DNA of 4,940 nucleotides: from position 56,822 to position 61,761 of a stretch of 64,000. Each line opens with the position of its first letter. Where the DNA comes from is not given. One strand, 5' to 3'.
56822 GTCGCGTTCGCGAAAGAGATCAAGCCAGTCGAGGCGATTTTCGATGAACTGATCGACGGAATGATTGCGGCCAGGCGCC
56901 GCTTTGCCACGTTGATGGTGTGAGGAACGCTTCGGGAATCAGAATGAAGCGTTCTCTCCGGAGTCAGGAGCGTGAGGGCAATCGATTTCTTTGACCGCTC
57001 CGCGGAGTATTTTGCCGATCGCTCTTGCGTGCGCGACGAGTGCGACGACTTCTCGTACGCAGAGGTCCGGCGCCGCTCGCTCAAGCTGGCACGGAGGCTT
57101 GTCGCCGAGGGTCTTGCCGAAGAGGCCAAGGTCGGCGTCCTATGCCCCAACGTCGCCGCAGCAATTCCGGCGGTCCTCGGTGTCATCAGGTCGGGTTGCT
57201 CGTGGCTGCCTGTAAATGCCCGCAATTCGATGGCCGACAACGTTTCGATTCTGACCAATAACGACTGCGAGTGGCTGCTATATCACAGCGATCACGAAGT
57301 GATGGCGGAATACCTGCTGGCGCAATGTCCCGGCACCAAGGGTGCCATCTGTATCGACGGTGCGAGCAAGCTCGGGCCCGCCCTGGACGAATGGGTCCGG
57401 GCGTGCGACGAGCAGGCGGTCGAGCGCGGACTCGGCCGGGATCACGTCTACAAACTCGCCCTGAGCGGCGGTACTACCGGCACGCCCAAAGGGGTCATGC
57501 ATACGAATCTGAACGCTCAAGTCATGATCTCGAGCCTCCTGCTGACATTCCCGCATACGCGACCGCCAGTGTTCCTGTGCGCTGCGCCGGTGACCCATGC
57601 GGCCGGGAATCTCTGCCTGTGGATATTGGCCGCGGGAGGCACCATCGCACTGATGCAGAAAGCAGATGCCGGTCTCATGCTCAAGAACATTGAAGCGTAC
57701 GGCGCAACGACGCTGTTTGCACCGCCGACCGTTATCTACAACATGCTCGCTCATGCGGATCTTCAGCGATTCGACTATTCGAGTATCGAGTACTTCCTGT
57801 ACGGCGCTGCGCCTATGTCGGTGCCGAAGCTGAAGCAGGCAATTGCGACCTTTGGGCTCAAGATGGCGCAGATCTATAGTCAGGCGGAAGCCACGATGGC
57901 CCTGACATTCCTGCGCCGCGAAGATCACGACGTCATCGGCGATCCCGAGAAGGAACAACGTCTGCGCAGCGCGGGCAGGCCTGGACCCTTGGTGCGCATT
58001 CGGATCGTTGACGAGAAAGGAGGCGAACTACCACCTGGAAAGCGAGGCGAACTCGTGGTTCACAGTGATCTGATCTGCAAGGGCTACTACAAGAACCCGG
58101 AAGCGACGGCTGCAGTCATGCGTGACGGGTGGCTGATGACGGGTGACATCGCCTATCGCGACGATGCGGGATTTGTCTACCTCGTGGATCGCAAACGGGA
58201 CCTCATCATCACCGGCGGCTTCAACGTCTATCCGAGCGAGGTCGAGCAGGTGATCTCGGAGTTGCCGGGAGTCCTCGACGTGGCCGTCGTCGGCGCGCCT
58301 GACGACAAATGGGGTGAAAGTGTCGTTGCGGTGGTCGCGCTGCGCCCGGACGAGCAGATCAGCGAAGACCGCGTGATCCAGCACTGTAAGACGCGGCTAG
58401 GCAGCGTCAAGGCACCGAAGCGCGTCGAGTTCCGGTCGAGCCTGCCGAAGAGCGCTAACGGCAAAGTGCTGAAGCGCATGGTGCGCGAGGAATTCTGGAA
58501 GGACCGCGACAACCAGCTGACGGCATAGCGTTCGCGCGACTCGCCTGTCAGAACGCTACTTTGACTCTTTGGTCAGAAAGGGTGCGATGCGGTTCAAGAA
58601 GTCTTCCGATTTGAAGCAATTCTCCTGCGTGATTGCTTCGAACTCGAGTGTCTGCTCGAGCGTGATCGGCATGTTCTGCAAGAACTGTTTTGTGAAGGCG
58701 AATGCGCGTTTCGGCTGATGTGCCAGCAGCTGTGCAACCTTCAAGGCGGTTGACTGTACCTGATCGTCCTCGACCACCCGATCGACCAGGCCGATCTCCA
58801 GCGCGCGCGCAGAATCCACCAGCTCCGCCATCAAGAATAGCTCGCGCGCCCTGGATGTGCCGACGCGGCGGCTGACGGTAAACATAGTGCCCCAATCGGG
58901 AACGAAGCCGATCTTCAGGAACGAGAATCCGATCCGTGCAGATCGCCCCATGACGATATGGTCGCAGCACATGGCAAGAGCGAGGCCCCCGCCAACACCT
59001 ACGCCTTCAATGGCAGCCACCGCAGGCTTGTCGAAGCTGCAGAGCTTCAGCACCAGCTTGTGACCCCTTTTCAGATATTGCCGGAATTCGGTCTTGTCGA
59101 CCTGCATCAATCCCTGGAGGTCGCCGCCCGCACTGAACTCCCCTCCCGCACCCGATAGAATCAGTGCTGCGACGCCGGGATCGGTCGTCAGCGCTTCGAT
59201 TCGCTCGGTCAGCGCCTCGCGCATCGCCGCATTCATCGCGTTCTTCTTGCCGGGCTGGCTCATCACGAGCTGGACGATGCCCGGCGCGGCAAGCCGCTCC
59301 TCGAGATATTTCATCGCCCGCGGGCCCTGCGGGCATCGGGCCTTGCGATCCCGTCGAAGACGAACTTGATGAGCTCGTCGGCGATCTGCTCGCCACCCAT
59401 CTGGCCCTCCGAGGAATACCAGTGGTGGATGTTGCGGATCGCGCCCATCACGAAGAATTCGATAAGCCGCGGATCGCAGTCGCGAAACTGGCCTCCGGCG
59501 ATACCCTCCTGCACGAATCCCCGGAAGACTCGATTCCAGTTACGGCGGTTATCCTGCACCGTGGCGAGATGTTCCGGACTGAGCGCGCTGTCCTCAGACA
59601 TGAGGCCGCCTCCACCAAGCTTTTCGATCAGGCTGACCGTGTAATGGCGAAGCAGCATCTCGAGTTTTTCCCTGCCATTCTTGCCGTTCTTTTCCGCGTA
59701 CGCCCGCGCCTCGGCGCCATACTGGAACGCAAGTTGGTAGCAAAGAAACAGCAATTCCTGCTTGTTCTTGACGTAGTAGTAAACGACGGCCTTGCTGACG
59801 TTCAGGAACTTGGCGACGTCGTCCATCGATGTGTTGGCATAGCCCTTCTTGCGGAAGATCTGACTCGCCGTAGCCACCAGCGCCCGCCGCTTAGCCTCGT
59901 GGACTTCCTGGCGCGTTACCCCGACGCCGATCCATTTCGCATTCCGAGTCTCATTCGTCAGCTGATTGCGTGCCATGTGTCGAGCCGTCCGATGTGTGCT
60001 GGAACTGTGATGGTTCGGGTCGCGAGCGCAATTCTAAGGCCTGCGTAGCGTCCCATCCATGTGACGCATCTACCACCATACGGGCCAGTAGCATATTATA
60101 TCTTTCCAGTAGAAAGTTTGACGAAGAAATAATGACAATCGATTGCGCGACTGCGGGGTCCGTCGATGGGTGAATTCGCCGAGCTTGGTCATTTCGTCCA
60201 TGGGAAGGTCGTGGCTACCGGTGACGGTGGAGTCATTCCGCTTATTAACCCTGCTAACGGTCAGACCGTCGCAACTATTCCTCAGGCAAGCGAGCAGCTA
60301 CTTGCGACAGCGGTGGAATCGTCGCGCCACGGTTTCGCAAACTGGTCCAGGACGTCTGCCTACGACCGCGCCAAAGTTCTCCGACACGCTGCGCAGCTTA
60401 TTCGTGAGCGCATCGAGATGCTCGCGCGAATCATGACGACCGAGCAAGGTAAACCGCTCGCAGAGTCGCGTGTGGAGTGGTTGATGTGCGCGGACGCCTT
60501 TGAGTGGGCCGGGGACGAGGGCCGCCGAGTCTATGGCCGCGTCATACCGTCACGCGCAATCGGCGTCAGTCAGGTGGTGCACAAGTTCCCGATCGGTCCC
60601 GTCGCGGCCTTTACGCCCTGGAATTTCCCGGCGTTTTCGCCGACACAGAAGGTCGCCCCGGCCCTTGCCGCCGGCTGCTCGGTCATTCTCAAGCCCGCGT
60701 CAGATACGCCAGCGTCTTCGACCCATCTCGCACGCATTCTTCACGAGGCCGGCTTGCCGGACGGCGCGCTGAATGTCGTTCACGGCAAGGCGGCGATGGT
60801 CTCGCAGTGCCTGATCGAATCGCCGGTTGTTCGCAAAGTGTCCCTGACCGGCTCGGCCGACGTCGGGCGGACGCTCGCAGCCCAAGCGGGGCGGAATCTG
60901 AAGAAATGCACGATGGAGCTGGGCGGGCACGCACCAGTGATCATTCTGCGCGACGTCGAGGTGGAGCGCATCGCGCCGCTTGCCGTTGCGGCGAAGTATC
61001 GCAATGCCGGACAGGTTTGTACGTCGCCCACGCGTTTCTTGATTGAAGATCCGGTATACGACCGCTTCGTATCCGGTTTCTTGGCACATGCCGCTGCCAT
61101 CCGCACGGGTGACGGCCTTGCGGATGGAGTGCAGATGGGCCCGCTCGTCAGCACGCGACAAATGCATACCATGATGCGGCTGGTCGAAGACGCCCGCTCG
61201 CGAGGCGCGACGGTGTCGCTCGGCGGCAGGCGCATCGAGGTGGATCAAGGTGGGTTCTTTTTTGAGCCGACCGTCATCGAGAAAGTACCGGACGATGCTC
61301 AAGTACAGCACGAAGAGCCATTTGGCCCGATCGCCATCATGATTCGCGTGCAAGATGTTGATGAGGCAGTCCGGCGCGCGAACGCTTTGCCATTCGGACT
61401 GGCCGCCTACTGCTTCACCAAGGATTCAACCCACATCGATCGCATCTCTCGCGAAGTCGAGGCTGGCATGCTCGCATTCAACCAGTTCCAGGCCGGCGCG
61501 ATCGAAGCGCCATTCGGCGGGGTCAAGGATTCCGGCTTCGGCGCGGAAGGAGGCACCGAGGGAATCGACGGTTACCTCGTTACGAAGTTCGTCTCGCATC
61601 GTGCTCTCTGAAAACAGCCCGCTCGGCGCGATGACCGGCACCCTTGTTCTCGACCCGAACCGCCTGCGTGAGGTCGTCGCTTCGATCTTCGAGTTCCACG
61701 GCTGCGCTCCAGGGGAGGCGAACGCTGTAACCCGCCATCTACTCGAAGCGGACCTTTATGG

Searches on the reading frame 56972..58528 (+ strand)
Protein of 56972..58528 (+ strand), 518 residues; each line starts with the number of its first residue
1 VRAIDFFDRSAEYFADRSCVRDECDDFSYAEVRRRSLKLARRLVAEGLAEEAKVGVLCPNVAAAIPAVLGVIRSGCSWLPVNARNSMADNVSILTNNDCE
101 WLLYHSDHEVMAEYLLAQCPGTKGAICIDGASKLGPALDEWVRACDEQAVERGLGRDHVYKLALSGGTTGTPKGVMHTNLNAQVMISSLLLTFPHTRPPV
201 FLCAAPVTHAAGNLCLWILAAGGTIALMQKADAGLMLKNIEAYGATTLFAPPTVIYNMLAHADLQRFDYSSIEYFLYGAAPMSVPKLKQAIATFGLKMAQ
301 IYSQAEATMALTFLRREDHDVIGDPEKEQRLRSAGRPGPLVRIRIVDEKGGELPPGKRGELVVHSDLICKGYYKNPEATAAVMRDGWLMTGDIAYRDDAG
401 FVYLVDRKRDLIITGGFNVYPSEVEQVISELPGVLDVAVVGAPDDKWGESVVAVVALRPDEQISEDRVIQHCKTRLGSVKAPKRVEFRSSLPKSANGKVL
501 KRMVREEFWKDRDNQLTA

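Call 56: search_protein_families(library=pfam, proteins=[window:56972-58528:+], max_evalue=0.00001)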
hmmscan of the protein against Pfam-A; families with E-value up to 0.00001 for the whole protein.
window:56972-58528:+ (518 aa): 2 families
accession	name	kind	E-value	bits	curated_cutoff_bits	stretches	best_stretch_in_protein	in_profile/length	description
PF00501.34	AMP-binding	-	1.3e-62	212.2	29.9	1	7-373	1-384/384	AMP-binding enzyme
PF13193.12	AMP-binding_C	-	3e-21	76.5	24.5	1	423-498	1-76/76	AMP-binding enzyme C-terminal domain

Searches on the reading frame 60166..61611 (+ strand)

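Call 56: search_protein_families(library=pfam, proteins=[window:60166-61611:+], max_evalue=0.00001)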
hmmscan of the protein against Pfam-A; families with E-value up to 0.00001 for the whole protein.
window:60166-61611:+ (481 aa): 1 family
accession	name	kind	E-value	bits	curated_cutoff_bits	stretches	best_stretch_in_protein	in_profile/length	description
PF00171.27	Aldedh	-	7.3e-155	516.5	23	1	22-476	7-461/461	Aldehyde dehydrogenase family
